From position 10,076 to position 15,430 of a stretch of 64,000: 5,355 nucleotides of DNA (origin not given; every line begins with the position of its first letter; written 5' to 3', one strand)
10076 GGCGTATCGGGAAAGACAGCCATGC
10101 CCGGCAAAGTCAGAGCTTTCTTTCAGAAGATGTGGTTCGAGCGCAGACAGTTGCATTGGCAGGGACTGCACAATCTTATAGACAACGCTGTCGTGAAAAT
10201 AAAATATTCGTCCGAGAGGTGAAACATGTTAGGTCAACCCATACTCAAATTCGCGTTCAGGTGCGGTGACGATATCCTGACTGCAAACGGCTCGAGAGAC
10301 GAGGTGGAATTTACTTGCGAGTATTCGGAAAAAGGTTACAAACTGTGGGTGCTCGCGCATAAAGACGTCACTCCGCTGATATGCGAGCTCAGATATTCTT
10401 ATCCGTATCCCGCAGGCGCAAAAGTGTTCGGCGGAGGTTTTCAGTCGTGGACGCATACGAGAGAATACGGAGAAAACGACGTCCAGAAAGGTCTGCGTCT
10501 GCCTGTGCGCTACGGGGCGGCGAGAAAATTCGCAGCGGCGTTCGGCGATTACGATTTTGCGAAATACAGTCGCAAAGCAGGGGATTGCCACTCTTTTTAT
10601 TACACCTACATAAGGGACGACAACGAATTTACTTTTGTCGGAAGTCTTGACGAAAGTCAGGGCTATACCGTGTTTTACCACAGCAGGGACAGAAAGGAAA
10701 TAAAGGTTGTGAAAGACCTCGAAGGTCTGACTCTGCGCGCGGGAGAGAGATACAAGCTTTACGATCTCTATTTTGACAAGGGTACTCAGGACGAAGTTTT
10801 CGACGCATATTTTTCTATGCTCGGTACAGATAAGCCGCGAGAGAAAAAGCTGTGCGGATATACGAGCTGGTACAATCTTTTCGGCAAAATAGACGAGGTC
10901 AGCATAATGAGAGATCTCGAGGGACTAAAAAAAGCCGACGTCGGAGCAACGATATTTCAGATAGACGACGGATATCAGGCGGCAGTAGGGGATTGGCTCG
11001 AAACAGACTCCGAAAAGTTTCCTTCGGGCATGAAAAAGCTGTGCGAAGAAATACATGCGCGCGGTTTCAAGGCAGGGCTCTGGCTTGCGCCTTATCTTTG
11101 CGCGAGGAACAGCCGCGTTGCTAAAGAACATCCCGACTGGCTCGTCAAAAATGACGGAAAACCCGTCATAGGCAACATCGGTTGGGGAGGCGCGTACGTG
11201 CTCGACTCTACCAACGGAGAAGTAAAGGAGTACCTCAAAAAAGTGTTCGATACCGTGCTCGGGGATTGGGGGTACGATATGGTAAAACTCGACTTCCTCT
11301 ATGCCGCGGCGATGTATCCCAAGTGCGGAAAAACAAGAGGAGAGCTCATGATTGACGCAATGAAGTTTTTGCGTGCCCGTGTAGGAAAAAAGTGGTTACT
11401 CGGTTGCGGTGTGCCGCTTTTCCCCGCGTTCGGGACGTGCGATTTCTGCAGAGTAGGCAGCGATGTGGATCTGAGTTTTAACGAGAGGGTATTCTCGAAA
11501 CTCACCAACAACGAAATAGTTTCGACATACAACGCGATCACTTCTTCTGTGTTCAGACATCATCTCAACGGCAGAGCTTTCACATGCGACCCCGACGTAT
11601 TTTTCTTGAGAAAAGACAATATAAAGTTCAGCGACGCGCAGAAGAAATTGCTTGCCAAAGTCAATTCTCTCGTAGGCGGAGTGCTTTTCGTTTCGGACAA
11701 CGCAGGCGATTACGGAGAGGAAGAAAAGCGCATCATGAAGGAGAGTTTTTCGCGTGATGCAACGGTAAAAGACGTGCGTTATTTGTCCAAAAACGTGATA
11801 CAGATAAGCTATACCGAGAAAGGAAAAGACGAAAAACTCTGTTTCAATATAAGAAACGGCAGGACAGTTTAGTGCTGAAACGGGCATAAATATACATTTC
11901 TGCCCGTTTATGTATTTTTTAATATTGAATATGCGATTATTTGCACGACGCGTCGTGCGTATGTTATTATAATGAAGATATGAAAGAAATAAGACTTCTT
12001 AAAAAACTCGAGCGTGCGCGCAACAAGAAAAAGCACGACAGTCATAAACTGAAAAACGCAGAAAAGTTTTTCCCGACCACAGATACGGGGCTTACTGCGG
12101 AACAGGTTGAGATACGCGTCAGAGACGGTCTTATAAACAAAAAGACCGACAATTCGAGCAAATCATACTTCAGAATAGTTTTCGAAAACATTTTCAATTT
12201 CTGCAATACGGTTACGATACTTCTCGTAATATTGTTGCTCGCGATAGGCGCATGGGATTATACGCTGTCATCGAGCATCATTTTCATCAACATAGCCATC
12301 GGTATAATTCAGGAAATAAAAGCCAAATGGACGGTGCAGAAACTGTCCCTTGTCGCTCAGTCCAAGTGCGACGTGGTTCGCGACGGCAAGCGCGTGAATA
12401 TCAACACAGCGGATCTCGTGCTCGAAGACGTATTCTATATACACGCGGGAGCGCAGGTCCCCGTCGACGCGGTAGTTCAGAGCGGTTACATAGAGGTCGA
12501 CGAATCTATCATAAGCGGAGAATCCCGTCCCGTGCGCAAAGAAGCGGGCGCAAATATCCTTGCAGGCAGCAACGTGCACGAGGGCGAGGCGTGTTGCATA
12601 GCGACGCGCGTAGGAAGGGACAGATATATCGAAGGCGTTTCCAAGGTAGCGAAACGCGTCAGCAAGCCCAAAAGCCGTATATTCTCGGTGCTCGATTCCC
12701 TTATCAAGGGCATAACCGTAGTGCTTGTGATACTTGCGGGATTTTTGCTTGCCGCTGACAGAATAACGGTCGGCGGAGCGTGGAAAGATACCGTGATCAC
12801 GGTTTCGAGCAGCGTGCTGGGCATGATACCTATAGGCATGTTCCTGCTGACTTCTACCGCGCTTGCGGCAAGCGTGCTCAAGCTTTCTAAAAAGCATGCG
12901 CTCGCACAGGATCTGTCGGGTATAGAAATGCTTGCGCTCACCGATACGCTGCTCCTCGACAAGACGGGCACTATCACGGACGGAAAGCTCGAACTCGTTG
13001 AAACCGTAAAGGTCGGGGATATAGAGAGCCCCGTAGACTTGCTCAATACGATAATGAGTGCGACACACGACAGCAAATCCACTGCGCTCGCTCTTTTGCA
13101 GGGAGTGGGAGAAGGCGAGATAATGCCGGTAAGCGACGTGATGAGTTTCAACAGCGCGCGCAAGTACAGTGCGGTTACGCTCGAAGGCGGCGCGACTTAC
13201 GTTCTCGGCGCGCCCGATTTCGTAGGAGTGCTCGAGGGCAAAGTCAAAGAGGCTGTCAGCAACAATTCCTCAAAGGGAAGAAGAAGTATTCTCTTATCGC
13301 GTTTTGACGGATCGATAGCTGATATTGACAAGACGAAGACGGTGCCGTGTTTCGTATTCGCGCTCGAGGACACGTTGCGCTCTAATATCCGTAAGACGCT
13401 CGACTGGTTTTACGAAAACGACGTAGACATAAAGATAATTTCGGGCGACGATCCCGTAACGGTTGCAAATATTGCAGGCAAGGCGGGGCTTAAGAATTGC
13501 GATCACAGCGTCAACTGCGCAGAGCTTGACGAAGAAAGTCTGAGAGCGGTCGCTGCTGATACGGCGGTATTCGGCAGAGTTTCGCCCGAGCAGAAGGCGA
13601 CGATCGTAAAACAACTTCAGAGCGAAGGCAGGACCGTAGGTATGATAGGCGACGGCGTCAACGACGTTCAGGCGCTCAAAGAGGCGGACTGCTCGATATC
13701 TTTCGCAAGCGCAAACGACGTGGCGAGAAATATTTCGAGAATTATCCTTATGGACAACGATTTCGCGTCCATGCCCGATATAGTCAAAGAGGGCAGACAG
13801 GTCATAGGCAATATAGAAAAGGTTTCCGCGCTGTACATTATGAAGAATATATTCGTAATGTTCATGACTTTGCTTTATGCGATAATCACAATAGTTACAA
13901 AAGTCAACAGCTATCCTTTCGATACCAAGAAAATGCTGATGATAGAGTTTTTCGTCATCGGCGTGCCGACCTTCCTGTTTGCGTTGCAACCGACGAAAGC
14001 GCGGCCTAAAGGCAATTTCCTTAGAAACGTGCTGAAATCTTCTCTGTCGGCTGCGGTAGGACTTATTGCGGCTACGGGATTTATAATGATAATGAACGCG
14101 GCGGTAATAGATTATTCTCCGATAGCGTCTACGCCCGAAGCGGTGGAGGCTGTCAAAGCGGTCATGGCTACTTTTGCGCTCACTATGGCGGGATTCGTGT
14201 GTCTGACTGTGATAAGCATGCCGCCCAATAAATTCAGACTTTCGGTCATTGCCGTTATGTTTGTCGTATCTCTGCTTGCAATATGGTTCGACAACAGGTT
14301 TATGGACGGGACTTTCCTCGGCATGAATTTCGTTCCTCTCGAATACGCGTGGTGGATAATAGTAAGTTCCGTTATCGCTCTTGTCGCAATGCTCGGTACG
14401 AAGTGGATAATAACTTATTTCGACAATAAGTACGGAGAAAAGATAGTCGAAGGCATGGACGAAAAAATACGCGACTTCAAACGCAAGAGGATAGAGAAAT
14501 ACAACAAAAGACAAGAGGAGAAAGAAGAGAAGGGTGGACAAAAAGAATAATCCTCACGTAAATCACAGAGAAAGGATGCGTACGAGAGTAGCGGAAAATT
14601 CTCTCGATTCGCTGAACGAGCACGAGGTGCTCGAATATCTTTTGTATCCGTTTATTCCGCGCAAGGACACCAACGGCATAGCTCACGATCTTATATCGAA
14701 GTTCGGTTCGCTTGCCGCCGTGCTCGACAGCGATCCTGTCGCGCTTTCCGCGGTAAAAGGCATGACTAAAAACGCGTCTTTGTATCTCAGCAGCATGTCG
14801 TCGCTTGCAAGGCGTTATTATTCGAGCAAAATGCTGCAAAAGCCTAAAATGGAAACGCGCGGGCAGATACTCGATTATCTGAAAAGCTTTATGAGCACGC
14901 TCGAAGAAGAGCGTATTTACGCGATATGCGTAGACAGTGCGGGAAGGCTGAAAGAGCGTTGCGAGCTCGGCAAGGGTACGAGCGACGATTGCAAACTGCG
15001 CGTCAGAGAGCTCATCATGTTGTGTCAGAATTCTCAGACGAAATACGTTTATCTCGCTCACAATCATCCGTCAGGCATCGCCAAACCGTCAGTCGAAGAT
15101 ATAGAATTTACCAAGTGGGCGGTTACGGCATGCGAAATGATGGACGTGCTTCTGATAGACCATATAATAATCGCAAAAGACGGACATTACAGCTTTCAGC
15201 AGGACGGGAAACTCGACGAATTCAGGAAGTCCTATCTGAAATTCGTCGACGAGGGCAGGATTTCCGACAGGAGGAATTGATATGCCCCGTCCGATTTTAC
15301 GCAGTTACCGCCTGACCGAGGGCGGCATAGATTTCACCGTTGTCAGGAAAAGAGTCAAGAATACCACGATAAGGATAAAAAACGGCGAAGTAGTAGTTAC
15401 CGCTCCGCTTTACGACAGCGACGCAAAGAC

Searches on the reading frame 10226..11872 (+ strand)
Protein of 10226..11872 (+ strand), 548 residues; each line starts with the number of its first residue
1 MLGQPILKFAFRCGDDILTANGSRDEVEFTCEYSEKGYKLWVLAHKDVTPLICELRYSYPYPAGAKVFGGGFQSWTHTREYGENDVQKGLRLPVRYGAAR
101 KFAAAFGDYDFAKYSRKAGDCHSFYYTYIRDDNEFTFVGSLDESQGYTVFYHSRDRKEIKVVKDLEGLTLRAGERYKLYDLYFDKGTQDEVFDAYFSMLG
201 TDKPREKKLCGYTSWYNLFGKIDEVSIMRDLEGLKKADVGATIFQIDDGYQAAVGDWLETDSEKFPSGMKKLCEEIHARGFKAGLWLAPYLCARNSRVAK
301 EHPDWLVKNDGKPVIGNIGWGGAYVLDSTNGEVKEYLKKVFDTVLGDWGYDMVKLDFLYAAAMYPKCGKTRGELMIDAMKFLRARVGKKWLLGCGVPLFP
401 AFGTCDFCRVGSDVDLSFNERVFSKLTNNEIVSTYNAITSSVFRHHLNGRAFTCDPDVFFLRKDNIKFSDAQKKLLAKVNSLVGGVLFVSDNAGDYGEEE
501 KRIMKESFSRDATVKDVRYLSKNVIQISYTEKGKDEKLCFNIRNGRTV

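Call 7: search_protein_families(library=pfam, proteins=[window:10226-11872:+])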
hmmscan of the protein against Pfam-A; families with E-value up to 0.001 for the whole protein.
window:10226-11872:+ (548 aa): 3 families
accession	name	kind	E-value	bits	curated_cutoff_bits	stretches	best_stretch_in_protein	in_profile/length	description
PF02065.24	Melibiase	-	2.4e-19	70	27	1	235-357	66-191/347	Melibiase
PF01055.32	Glyco_hydro_31_2nd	-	5.9e-10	39.4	23.5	1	223-362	20-161/328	Glycosyl hydrolases family 31 TIM-barrel domain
PF16499.11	Melibiase_2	-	7.1e-06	26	23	1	232-286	41-96/284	Alpha galactosidase A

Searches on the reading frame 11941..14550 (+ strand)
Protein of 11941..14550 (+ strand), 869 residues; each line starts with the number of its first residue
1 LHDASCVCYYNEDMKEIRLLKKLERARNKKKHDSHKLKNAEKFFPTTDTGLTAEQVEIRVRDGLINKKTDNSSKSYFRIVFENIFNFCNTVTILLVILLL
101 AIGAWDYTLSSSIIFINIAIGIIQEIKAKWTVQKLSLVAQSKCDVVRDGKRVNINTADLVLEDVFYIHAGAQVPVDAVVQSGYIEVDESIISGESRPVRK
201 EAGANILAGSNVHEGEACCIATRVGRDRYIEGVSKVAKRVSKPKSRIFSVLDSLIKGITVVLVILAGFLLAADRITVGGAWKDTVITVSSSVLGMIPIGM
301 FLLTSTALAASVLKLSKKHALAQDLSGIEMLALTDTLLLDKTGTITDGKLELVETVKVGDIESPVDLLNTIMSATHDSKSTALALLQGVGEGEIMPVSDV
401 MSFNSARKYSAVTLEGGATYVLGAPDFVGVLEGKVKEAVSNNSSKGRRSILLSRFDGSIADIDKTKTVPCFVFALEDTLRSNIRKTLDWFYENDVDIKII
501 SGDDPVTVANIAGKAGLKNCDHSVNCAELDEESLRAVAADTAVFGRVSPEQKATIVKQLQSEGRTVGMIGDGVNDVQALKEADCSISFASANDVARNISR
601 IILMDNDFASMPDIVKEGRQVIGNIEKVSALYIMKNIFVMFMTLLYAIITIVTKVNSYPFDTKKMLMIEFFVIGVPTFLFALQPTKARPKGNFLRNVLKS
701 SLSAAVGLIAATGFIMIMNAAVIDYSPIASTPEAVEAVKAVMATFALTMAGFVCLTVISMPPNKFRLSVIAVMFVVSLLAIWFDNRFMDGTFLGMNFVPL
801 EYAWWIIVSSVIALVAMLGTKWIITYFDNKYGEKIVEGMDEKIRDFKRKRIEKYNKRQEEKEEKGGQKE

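Call 7: search_protein_families(library=pfam, proteins=[window:11941-14550:+])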
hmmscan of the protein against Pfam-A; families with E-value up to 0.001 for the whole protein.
window:11941-14550:+ (869 aa): 2 families
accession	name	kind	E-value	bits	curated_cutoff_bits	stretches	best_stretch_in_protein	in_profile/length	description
PF00122.25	E1-E2_ATPase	-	1.9e-34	119.2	28.1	1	139-318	3-181/181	E1-E2 ATPase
PF00702.32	Hydrolase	-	1.3e-18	68.5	26.4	1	335-583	2-191/191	haloacid dehalogenase-like hydrolase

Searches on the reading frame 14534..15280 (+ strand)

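Call 7: search_protein_families(library=pfam, proteins=[window:14534-15280:+])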
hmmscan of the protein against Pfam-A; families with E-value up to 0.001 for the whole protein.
window:14534-15280:+ (248 aa): 1 family
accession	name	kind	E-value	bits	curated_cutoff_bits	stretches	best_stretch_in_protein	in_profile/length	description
PF04002.20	RadC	-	8.1e-29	100.5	22.1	1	109-225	4-120/121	RadC-like JAB domain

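Call 22: search_protein_families(library=ncbifam, proteins=[window:14534-15277:+], max_evalue=0.00001)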
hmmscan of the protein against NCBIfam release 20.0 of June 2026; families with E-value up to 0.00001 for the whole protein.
window:14534-15277:+ (248 aa): 2 families
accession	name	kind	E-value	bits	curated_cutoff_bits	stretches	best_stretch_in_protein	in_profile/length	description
NF000642.1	PRK00024.1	equivalog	4.8e-43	147.3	180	1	16-226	1-211/212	RadC family protein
TIGR00608.1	radc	subfamily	1.5e-36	126.2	133.85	1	16-227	3-218/218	RadC family protein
